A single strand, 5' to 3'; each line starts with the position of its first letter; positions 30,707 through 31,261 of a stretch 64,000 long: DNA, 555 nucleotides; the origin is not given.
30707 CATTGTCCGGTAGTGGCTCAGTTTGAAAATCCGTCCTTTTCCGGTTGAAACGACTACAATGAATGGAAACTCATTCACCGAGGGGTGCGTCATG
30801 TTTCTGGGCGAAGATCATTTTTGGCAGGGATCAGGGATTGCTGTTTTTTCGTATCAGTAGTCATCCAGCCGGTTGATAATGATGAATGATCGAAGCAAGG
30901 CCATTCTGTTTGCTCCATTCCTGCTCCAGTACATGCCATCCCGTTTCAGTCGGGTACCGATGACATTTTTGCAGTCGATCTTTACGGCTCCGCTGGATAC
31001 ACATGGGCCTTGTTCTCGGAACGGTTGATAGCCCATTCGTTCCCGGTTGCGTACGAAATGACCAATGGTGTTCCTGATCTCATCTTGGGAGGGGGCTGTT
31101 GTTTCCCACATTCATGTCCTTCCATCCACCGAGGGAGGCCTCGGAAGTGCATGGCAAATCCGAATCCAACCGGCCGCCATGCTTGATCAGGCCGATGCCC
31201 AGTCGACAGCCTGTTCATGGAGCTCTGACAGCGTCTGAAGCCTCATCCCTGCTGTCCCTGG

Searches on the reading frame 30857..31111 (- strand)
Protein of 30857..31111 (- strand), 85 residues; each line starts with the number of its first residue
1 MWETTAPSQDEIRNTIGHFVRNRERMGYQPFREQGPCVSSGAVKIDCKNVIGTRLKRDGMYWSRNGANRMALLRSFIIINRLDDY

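Call 13: search_protein_families(library=pfam, max_evalue=0.1, proteins=[window:30857-31111:-])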
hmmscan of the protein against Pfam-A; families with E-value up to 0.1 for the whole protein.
seq(85 aa): 0 families

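Call 14: search_protein_families(library=ncbifam, max_evalue=0.1, proteins=[window:30857-31111:-])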
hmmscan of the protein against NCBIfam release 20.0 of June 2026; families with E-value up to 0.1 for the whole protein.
seq(85 aa): 4 families
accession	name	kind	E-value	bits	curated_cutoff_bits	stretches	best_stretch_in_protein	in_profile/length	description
NF033572.1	transpos_ISKra4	equivalog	1.6e-17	63.8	205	1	4-80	344-420/422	ISKra4 family transposase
NF033529.1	transpos_ISLre2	equivalog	3.9e-06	26.4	200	1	6-78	247-319/382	ISLre2 family transposase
NF041731.2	transpos_ISH6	equivalog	0.02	13.6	240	1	51-75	376-400/414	ISH6 family transposase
NF000147.1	stregram_VatF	exception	0.085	12.3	400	1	2-74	105-172/221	streptogramin A O-acetyltransferase Vat(F)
